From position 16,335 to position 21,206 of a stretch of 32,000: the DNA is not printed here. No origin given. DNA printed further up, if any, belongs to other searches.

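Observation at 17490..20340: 18 Kelch-type blades with a period-of-six signature (three six-bladed propellers) and a conserved C-x10-C pair per blade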

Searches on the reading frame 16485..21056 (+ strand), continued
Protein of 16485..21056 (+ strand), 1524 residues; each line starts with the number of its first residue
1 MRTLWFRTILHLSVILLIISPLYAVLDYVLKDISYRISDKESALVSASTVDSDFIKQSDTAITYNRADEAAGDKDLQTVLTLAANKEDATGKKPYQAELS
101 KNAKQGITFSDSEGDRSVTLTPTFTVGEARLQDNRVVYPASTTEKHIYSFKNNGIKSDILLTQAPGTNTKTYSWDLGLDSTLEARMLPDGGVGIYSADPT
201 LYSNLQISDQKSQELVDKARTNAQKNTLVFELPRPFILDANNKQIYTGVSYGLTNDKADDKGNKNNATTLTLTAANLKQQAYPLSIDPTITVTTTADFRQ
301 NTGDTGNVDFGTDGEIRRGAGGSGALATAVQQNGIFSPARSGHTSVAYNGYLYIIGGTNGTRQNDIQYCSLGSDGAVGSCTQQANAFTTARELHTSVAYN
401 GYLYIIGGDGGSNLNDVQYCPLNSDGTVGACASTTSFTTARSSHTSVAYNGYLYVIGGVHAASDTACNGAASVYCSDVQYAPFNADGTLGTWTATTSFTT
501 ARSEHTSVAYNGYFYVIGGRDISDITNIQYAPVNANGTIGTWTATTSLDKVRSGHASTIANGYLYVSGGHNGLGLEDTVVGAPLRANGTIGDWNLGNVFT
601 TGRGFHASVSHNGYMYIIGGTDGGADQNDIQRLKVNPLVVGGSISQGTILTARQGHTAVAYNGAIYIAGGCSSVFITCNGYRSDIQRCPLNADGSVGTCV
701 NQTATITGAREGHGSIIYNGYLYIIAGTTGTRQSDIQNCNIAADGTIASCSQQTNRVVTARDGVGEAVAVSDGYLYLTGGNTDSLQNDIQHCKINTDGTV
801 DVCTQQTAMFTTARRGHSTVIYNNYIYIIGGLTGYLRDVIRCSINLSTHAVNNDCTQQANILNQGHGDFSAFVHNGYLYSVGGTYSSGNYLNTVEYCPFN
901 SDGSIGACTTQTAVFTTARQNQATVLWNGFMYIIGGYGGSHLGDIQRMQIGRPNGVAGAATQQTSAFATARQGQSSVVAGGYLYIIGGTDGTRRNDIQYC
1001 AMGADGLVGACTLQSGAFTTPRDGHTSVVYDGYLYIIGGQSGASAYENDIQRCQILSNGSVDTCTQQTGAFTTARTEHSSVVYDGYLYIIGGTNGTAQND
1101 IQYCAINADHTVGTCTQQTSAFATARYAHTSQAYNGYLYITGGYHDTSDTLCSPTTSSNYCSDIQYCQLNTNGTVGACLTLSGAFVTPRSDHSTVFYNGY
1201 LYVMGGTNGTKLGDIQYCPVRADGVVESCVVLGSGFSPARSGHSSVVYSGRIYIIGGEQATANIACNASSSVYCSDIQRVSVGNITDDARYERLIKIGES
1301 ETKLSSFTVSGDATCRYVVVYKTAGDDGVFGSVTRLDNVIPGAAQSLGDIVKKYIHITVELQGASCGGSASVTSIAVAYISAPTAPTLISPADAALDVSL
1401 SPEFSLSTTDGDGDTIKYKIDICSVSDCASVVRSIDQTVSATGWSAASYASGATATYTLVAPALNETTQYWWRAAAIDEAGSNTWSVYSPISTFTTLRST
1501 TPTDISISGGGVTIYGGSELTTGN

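Call 6: find_homologous_proteins(query=window:16485-21056:+, max_evalue=0.00001)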
Query window:16485-21056:+ (1524 aa): 932 proteins with E <= 0.00001 among 8000 candidates; the best 120 are listed.
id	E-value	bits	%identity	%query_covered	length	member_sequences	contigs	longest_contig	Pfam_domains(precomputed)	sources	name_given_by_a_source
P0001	0.0e+0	1740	42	84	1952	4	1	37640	PF07646.22,PF13964.13,PF24681.2,PF13415.13,PF24981.2,PF01344.32,PF25210.2,PF04500.23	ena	-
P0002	0.0e+0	1720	50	100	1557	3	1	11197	PF07646.22,PF13964.13,PF24681.2,PF13854.13,PF13415.13,PF24981.2,PF01344.32,PF25210.2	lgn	-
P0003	0.0e+0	1713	45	84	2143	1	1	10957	PF07646.22,PF24681.2,PF13415.13,PF24981.2,PF01344.32,PF25210.2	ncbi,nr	ncbi:MAG TPA: hypothetical protein VFI84_00680 [Candidatus Saccharimonadales bacterium]|nr:hypotheti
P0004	0.0e+0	1711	38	83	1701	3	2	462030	PF24996.1,PF07646.22,PF13964.13,PF24681.2,PF13415.13,PF04239.18,PF24981.2,PF01344.32,PF25210.2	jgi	-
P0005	0.0e+0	1687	42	77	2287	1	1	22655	PF07646.22,PF24681.2,PF13415.13,PF24981.2,PF23197.2,PF25788.3,PF01344.32,PF25210.2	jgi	-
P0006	0.0e+0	1641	46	99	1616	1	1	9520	PF07646.22,PF24681.2,PF13854.13,PF13415.13,PF25478.2,PF24981.2,PF01344.32,PF25210.2,PF04500.23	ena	-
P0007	0.0e+0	1621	45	99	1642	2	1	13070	PF07646.22,PF24681.2,PF13415.13,PF24981.2,PF01344.32,PF25210.2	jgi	-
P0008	0.0e+0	1553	46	100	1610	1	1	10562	PF07646.22,PF24681.2,PF13854.13,PF13415.13,PF24981.2,PF01344.32,PF25210.2,PF04500.23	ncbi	-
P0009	0.0e+0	1530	52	77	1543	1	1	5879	PF07646.22,PF13964.13,PF24681.2,PF13854.13,PF13415.13,PF04239.18,PF24981.2,PF01344.32,PF25210.2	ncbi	ncbi:hypothetical protein B7Z17_00150, partial [Candidatus Saccharibacteria bacterium 32-49-10]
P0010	0.0e+0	1515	40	79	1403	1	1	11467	PF07646.22,PF13964.13,PF24681.2,PF13415.13,PF04239.18,PF24981.2,PF23197.2,PF01344.32,PF25210.2,PF04500.23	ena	-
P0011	0.0e+0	1513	43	99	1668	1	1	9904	PF07646.22,PF13964.13,PF24681.2,PF13854.13,PF13415.13,PF24981.2,PF01344.32,PF25210.2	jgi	jgi:hypothetical protein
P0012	0.0e+0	1500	39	76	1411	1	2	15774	PF07646.22,PF13964.13,PF24681.2,PF13415.13,PF04239.18,PF24981.2,PF01344.32,PF25210.2,PF04500.23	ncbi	-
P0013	0.0e+0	1439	43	99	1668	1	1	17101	PF07646.22,PF13964.13,PF24681.2,PF13854.13,PF13415.13,PF24981.2,PF01344.32,PF25210.2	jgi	jgi:hypothetical protein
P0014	0.0e+0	1435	44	100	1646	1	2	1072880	PF07646.22,PF24681.2,PF13854.13,PF13415.13,PF24981.2,PF01344.32,PF25210.2,PF04500.23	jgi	jgi:hypothetical protein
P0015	0.0e+0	1426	46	100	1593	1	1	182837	PF07646.22,PF13964.13,PF24681.2,PF13854.13,PF13415.13,PF24981.2,PF01344.32,PF25210.2,PF04500.23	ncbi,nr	ncbi:MAG: hypothetical protein JWO47_110 [Candidatus Saccharibacteria bacterium]|nr:hypothetical pro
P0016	0.0e+0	1405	39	83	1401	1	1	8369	PF07646.22,PF13418.13,PF13964.13,PF24681.2,PF13415.13,PF04239.18,PF24981.2,PF01344.32,PF25210.2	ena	-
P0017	0.0e+0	1325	36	83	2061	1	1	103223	PF07646.22,PF24681.2,PF13854.13,PF13415.13,PF24981.2,PF01344.32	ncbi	-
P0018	0.0e+0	1291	38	96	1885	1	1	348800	PF07646.22,PF13964.13,PF24681.2,PF13854.13,PF13415.13,PF04239.18,PF24981.2,PF01344.32,PF25210.2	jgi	jgi:hypothetical protein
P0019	0.0e+0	1275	36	98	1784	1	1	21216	PF13964.13,PF24681.2,PF13854.13,PF13415.13,PF24981.2,PF01344.32,PF25210.2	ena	-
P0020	0.0e+0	1242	40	94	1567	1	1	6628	PF07646.22,PF24681.2,PF13415.13,PF04239.18,PF25354.2,PF24981.2,PF01344.32,PF25210.2,PF19367.5,PF13824.13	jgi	jgi:hypothetical protein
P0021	0.0e+0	1230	40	91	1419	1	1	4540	PF24996.1,PF07646.22,PF13964.13,PF24681.2,PF13415.13,PF04239.18,PF24981.2,PF01344.32,PF25210.2,PF04500.23,PF23912.2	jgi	jgi:N-acetylneuraminic acid mutarotase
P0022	0.0e+0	1226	38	100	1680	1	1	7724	PF07646.22,PF13964.13,PF24681.2,PF13854.13,PF13415.13,PF24981.2,PF01344.32,PF25210.2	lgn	-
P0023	0.0e+0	1201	42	62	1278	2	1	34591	PF07646.22,PF13964.13,PF24681.2,PF13415.13,PF02369.23,PF24981.2,PF23197.2,PF01344.32,PF25210.2,PF04500.23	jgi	jgi:N-acetylneuraminic acid mutarotase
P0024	0.0e+0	1182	45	64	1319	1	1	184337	PF07646.22,PF13964.13,PF24681.2,PF13854.13,PF13186.12,PF13415.13,PF24981.2,PF01344.32,PF25210.2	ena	-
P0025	0.0e+0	1180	38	99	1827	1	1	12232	PF24681.2,PF13415.13,PF24981.2,PF23197.2,PF01344.32,PF25210.2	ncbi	-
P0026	0.0e+0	1176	40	86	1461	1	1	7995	PF24996.1,PF07646.22,PF13964.13,PF24681.2,PF13415.13,PF04239.18,PF24981.2,PF23197.2,PF01344.32,PF25210.2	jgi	jgi:N-acetylneuraminic acid mutarotase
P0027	0.0e+0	1168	37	85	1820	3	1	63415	PF24996.1,PF07646.22,PF13964.13,PF24681.2,PF13854.13,PF13415.13,PF00200.29,PF25852.1,PF24981.2,PF01344.32,PF25210.2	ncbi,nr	ncbi:MAG TPA: hypothetical protein P5147_27340, partial [Myxococcota bacterium]|nr:hypothetical prot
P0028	0.0e+0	1158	40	98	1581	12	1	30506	PF07646.22,PF13964.13,PF24681.2,PF13415.13,PF24981.2,PF01344.32,PF25210.2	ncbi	-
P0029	0.0e+0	1146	44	62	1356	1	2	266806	PF07646.22,PF13964.13,PF24681.2,PF13854.13,PF13415.13,PF24981.2,PF01344.32,PF25210.2,PF04500.23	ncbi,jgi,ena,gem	-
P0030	0.0e+0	1141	40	98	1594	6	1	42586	PF07646.22,PF13964.13,PF24681.2,PF13415.13,PF24981.2,PF01344.32,PF25210.2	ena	-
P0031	0.0e+0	1138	34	98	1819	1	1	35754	PF07646.22,PF24681.2,PF13415.13,PF24981.2,PF01344.32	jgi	jgi:hypothetical protein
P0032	0.0e+0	1129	44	60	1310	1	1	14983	PF07646.22,PF24681.2,PF13854.13,PF13415.13,PF24981.2,PF01344.32,PF25210.2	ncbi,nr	ncbi:MAG: hypothetical protein JWP13_952 [Candidatus Saccharibacteria bacterium]|nr:hypothetical pro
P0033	0.0e+0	1119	38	75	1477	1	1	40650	PF07646.22,PF13964.13,PF24681.2,PF13415.13,PF24981.2,PF01344.32,PF25210.2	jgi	jgi:N-acetylneuraminic acid mutarotase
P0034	0.0e+0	1112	39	82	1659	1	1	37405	PF24996.1,PF07646.22,PF13964.13,PF24681.2,PF13415.13,PF04239.18,PF24981.2,PF01344.32,PF25210.2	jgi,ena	-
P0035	0.0e+0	1101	38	95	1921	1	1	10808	PF07646.22,PF24681.2,PF13415.13,PF24981.2,PF01344.32,PF25210.2,PF04500.23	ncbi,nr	ncbi:MAG TPA: hypothetical protein VLG13_00140 [Patescibacteria group bacterium]|nr:hypothetical pro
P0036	0.0e+0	1097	36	89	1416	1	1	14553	PF24996.1,PF07646.22,PF13964.13,PF24681.2,PF13415.13,PF04239.18,PF24981.2,PF01344.32,PF25210.2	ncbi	ncbi:MAG: hypothetical protein WAS36_01695 [Candidatus Saccharimonadales bacterium]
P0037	0.0e+0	1081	38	98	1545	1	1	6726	PF07646.22,PF13964.13,PF24681.2,PF13415.13,PF04239.18,PF24981.2,PF01344.32,PF25210.2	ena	-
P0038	0.0e+0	1078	42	87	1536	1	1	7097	PF07646.22,PF24681.2,PF13415.13,PF24981.2,PF01344.32,PF25210.2,PF04500.23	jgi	-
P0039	0.0e+0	1071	46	58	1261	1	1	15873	PF07646.22,PF13964.13,PF24681.2,PF13854.13,PF13415.13,PF24981.2,PF01344.32,PF25210.2,PF04500.23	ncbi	ncbi:MAG: kelch repeat-containing protein [Candidatus Saccharibacteria bacterium]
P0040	0.0e+0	1064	37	99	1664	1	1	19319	PF07646.22,PF24681.2,PF13854.13,PF13415.13,PF24981.2,PF01344.32,PF25210.2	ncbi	-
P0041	0.0e+0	1056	40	84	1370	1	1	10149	PF07646.22,PF24681.2,PF13415.13,PF24981.2,PF23197.2,PF01344.32,PF25210.2,PF04500.23,PF24996.1,PF13964.13,PF04239.18,PF23424.2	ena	-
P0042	0.0e+0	1055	38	83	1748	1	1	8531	PF24996.1,PF07646.22,PF13964.13,PF24681.2,PF13415.13,PF04239.18,PF24981.2,PF01344.32,PF25210.2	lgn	-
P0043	0.0e+0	1052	46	60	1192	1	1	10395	PF07646.22,PF13964.13,PF24681.2,PF13854.13,PF13415.13,PF24981.2,PF01344.32,PF25210.2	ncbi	-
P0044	0.0e+0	1049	38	85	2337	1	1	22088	PF07646.22,PF13964.13,PF24681.2,PF13854.13,PF13415.13,PF25852.1,PF24981.2,PF01344.32,PF25210.2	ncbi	-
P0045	0.0e+0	1046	33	81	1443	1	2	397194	PF13964.13,PF24681.2,PF13854.13,PF13415.13,PF04239.18,PF24981.2,PF01344.32,PF25210.2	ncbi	ncbi:MAG: hypothetical protein NVS1B7_7230 [Candidatus Saccharimonadales bacterium]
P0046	0.0e+0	1043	44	59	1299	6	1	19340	PF07646.22,PF13964.13,PF24681.2,PF13854.13,PF13415.13,PF24981.2,PF01344.32,PF25210.2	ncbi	-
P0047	0.0e+0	1041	34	89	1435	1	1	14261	PF07646.22,PF13964.13,PF24681.2,PF13415.13,PF24981.2,PF01344.32,PF25210.2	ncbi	-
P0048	1.5e-296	1005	37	52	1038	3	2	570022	PF07646.22,PF13964.13,PF24681.2,PF13415.13,PF24981.2,PF01344.32,PF25210.2,PF23912.2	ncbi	-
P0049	2.0e-294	998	35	87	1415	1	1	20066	PF07646.22,PF13964.13,PF24681.2,PF13415.13,PF24981.2,PF23197.2,PF01344.32,PF25210.2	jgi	jgi:hypothetical protein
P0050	7.4e-292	990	34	84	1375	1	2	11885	PF24996.1,PF13964.13,PF24681.2,PF13415.13,PF04239.18,PF24981.2,PF01344.32,PF25210.2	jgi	jgi:hypothetical protein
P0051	7.7e-292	990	35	100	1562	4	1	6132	PF07646.22,PF13964.13,PF24681.2,PF13415.13,PF24981.2,PF01344.32,PF25210.2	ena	-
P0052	7.9e-283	960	38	62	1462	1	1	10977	PF07646.22,PF24681.2,PF13415.13,PF04239.18,PF23920.3,PF24981.2,PF01344.32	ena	-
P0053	1.7e-282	959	43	48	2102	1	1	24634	PF07646.22,PF13964.13,PF24681.2,PF13854.13,PF13415.13,PF13750.13,PF24981.2,PF01344.32,PF25210.2,PF19078.7,PF00041.28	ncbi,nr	ncbi:MAG: hypothetical protein HYY93_00705, partial [Planctomycetes bacterium]|nr:hypothetical prote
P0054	4.5e-281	954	43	54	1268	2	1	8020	PF07646.22,PF24681.2,PF13854.13,PF13415.13,PF24981.2,PF01344.32,PF25210.2,PF04500.23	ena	-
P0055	1.3e-280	952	34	83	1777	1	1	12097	PF07646.22,PF13964.13,PF24681.2,PF13415.13,PF04239.18,PF24981.2,PF01344.32,PF25210.2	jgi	jgi:N-acetylneuraminic acid mutarotase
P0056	3.1e-279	948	40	80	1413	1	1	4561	PF07646.22,PF13964.13,PF24681.2,PF13415.13,PF24981.2,PF01344.32,PF25210.2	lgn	-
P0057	2.0e-277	942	36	96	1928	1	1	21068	PF07646.22,PF24681.2,PF13854.13,PF13415.13,PF24981.2,PF01344.32,PF25210.2,PF04500.23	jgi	-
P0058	8.5e-276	936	35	83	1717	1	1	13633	PF24996.1,PF07646.22,PF13418.13,PF13964.13,PF24681.2,PF13415.13,PF24981.2,PF01344.32,PF25210.2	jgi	jgi:N-acetylneuraminic acid mutarotase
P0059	3.7e-274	931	40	74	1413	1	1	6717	PF13964.13,PF24681.2,PF13415.13,PF04239.18,PF24981.2,PF23197.2,PF01344.32,PF25210.2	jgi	jgi:hypothetical protein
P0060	8.4e-274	930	35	90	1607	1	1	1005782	PF07646.22,PF13964.13,PF24681.2,PF13415.13,PF04239.18,PF07603.18,PF24981.2,PF23197.2,PF01344.32,PF25210.2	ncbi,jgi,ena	-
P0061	5.8e-271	920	33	91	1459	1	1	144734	PF13964.13,PF24681.2,PF13415.13,PF24981.2,PF01344.32,PF25210.2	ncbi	-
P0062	5.4e-270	917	32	79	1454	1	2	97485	PF13964.13,PF24681.2,PF13415.13,PF24981.2,PF01344.32,PF25210.2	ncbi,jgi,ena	-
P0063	1.0e-269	916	34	91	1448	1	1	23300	PF07646.22,PF13964.13,PF24681.2,PF13854.13,PF13415.13,PF04239.18,PF24981.2,PF01344.32,PF25210.2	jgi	-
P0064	1.0e-268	913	36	83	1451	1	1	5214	PF07646.22,PF13964.13,PF24681.2,PF13415.13,PF04239.18,PF24981.2,PF01344.32,PF25210.2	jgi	-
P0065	1.1e-267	910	34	89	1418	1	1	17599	PF24996.1,PF07646.22,PF13964.13,PF24681.2,PF13415.13,PF04239.18,PF24981.2,PF01344.32,PF25210.2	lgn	-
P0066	2.7e-267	908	35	75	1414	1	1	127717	PF24996.1,PF07646.22,PF13418.13,PF13964.13,PF24681.2,PF13854.13,PF13415.13,PF24981.2,PF01344.32,PF25210.2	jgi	jgi:N-acetylneuraminic acid mutarotase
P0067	3.0e-267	908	34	98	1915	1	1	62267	PF07646.22,PF24681.2,PF13415.13,PF24981.2,PF01344.32,PF04500.23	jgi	jgi:hypothetical protein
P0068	1.1e-266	906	33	90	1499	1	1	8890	PF07646.22,PF13964.13,PF24681.2,PF13415.13,PF24981.2,PF01344.32,PF25210.2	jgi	jgi:hypothetical protein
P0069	1.7e-264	899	36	85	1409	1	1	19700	PF07646.22,PF13964.13,PF24681.2,PF13854.13,PF13415.13,PF24981.2,PF23197.2,PF01344.32,PF25210.2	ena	-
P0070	1.8e-263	896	42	53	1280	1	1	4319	PF07646.22,PF13964.13,PF24681.2,PF13415.13,PF24981.2,PF01344.32,PF25210.2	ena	-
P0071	2.9e-261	888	35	88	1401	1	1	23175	PF07646.22,PF13964.13,PF24681.2,PF13415.13,PF24981.2,PF01344.32,PF25210.2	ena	-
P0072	1.9e-259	882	37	76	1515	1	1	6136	PF07646.22,PF24681.2,PF13415.13,PF24981.2,PF01344.32,PF25210.2,PF04500.23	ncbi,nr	ncbi:MAG TPA: hypothetical protein VLH86_04225, partial [Patescibacteria group bacterium]|nr:hypothe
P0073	2.5e-259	882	30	83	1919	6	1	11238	PF24996.1,PF24681.2,PF13415.13,PF24981.2,PF01344.32,PF25210.2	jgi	jgi:hypothetical protein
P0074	1.6e-258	879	42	53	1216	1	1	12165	PF07646.22,PF13964.13,PF24681.2,PF13854.13,PF13415.13,PF24981.2,PF01344.32,PF25210.2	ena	-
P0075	2.6e-257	875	32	77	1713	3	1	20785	PF24996.1,PF13964.13,PF24681.2,PF13415.13,PF04239.18,PF01344.32,PF25210.2,PF07351.20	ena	-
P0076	2.9e-257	875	33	98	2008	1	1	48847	PF07646.22,PF24681.2,PF13415.13,PF24981.2,PF01344.32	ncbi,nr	ncbi:MAG TPA: hypothetical protein VFP35_01235 [Candidatus Saccharimonadales bacterium]|nr:hypotheti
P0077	4.9e-257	874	32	61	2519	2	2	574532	PF24996.1,PF13964.13,PF24681.2,PF04239.18,PF01344.32,PF25210.2,PF09907.16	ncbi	ncbi:MAG: hypothetical protein ACYDAS_02035 [Patescibacteria group bacterium]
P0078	2.3e-255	869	31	76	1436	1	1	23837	PF13964.13,PF24681.2,PF13415.13,PF24981.2,PF01344.32,PF25210.2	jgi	jgi:hypothetical protein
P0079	3.4e-255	868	32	69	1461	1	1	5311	PF07646.22,PF24681.2,PF13854.13,PF13415.13,PF24981.2,PF01344.32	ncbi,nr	ncbi:hypothetical protein HY380_01080 [Candidatus Saccharibacteria bacterium]|nr:hypothetical protei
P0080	6.7e-254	864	36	95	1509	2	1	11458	PF07646.22,PF13964.13,PF24681.2,PF17164.11,PF13415.13,PF24981.2,PF01344.32,PF25210.2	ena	-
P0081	5.7e-251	854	32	80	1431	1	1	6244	PF24996.1,PF13964.13,PF24681.2,PF13415.13,PF04239.18,PF24981.2,PF01344.32,PF25210.2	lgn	-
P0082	1.5e-250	853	36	66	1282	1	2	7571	PF07646.22,PF13964.13,PF24681.2,PF13854.13,PF13415.13,PF24981.2,PF01344.32,PF25210.2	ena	-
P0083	2.7e-250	852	34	90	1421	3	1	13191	PF07646.22,PF13418.13,PF13964.13,PF24681.2,PF13415.13,PF24981.2,PF01344.32,PF25210.2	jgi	jgi:N-acetylneuraminic acid mutarotase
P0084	3.3e-250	852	33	98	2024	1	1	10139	PF07646.22,PF24681.2,PF13415.13,PF24981.2,PF01344.32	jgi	-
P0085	8.6e-250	850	40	57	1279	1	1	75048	PF07646.22,PF24681.2,PF13415.13,PF24981.2,PF01344.32,PF25210.2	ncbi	-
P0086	3.0e-248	845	38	74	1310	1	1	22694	PF13964.13,PF24681.2,PF13415.13,PF25197.2,PF24981.2,PF23197.2,PF01344.32,PF25210.2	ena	-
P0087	7.5e-246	837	32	82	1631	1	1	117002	PF24996.1,PF13964.13,PF24681.2,PF13415.13,PF04239.18,PF01344.32,PF25210.2,PF09907.16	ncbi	-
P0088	4.2e-245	835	34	73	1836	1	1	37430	PF07646.22,PF13418.13,PF13964.13,PF24681.2,PF13854.13,PF13415.13,PF24981.2,PF25833.1,PF01344.32,PF25210.2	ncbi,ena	-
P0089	1.6e-244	833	33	87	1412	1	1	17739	PF24996.1,PF07646.22,PF13964.13,PF24681.2,PF13415.13,PF24981.2,PF01344.32,PF25210.2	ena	-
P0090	2.4e-243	829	34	86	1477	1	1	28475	PF07646.22,PF24681.2,PF13415.13,PF24981.2,PF01344.32,PF25210.2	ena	-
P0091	8.8e-243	827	36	85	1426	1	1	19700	PF07646.22,PF13964.13,PF24681.2,PF13415.13,PF04239.18,PF24981.2,PF01344.32,PF25210.2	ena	-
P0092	1.1e-242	827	33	64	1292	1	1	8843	PF07646.22,PF24681.2,PF13854.13,PF13415.13,PF24981.2,PF01344.32,PF25210.2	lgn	-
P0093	4.3e-241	821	42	38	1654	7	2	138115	PF07646.22,PF24681.2,PF13415.13,PF04239.18,PF13385.14,PF24981.2,PF01344.32,PF25210.2,PF10102.15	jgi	jgi:hypothetical protein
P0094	6.0e-241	821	32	98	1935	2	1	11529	PF24681.2,PF13415.13,PF24981.2,PF25788.3,PF01344.32,PF25210.2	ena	-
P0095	7.5e-241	821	36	75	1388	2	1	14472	PF24996.1,PF13964.13,PF24681.2,PF13415.13,PF24981.2,PF01344.32,PF25210.2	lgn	-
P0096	1.7e-237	810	34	66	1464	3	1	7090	PF07646.22,PF24681.2,PF13415.13,PF24981.2,PF01344.32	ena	-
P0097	5.0e-237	808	36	82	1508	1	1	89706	PF07646.22,PF13964.13,PF24681.2,PF13415.13,PF24981.2,PF01344.32,PF25210.2,PF04500.23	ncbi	-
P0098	1.6e-235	803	39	75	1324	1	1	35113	PF07646.22,PF13964.13,PF24681.2,PF13854.13,PF13415.13,PF24981.2,PF01344.32,PF25210.2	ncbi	-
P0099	1.7e-235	803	34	65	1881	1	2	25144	PF07646.22,PF13964.13,PF24681.2,PF13415.13,PF24981.2,PF01344.32,PF25210.2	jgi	jgi:hypothetical protein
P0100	4.1e-235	802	34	88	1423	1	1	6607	PF07646.22,PF13964.13,PF24681.2,PF13854.13,PF13415.13,PF24981.2,PF23197.2,PF01344.32,PF25210.2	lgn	-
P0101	1.0e-233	797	39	65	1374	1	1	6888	PF07646.22,PF13964.13,PF24681.2,PF13854.13,PF13415.13,PF02369.23,PF24981.2,PF01344.32,PF25210.2,PF04500.23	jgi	-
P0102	1.3e-232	793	31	91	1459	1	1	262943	PF24996.1,PF07646.22,PF13964.13,PF24681.2,PF13415.13,PF24981.2,PF01344.32,PF25210.2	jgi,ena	-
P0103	1.6e-232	793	32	90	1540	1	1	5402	PF24996.1,PF13964.13,PF24681.2,PF13415.13,PF24981.2,PF01344.32,PF25210.2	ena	-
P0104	4.2e-232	792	32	90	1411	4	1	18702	PF13964.13,PF24681.2,PF13415.13,PF24981.2,PF01344.32,PF25210.2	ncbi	-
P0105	1.8e-231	790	33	87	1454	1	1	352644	PF24996.1,PF07646.22,PF13964.13,PF24681.2,PF13415.13,PF24981.2,PF01344.32,PF25210.2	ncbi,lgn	-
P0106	1.9e-231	790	34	99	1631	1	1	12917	PF24681.2,PF13854.13,PF13415.13,PF24981.2,PF01344.32,PF25210.2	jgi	jgi:hypothetical protein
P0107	4.5e-231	788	36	87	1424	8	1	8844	PF24996.1,PF07646.22,PF13964.13,PF24681.2,PF13415.13,PF24981.2,PF01344.32,PF25210.2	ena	-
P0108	7.2e-231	788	34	79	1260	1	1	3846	PF24996.1,PF13964.13,PF24681.2,PF13415.13,PF04239.18,PF24981.2,PF01344.32,PF25210.2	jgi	jgi:hypothetical protein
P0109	1.1e-228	780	34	61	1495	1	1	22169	PF07646.22,PF24681.2,PF13854.13,PF13415.13,PF24981.2,PF01344.32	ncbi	-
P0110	1.3e-228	780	39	47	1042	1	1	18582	PF07646.22,PF13964.13,PF24681.2,PF13415.13,PF04239.18,PF24981.2,PF23197.2,PF01344.32,PF25210.2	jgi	jgi:Kelch motif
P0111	3.0e-228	779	33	89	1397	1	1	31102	PF13964.13,PF24681.2,PF13415.13,PF04239.18,PF24981.2,PF01344.32,PF25210.2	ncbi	ncbi:MAG: hypothetical protein ABIR37_03170 [Candidatus Saccharimonadales bacterium]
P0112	3.0e-225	769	35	85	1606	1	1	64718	PF24996.1,PF07646.22,PF13964.13,PF24681.2,PF13415.13,PF24981.2,PF01344.32,PF25210.2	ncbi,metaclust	ncbi:MAG: hypothetical protein A2166_01560, partial [Omnitrophica WOR_2 bacterium RBG_13_41_10]|meta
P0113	5.8e-225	768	33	85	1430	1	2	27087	PF07646.22,PF13418.13,PF13964.13,PF24681.2,PF13854.13,PF13415.13,PF24981.2,PF01344.32,PF25210.2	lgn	-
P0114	7.7e-225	768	33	74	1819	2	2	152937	PF24996.1,PF07646.22,PF13964.13,PF24681.2,PF13854.13,PF13415.13,PF20773.6,PF24981.2,PF25833.1,PF01344.32,PF25210.2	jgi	jgi:N-acetylneuraminic acid mutarotase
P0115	2.0e-224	766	31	78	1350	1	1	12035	PF13964.13,PF24681.2,PF13415.13,PF24981.2,PF01344.32,PF25210.2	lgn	-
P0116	6.2e-224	765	38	63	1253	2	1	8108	PF24996.1,PF07646.22,PF13964.13,PF24681.2,PF13415.13,PF24981.2,PF01344.32,PF25210.2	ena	-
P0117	4.9e-223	762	35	77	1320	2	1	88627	PF13964.13,PF24681.2,PF13415.13,PF24981.2,PF01344.32,PF25210.2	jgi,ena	-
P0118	6.8e-223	761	31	90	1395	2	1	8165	PF13964.13,PF24681.2,PF13415.13,PF24981.2,PF01344.32,PF25210.2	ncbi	-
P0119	1.5e-222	760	34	81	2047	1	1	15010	PF07646.22,PF13418.13,PF13964.13,PF24681.2,PF13854.13,PF13415.13,PF24981.2,PF01344.32,PF25210.2,PF05345.19,PF18911.7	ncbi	ncbi:MAG: Kelch repeat-containing protein [Myxococcaceae bacterium]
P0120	1.7e-220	753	33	86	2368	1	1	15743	PF07646.22,PF13964.13,PF24681.2,PF13854.13,PF13415.13,PF24981.2,PF01344.32,PF25210.2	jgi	jgi:MYXO-CTERM domain-containing protein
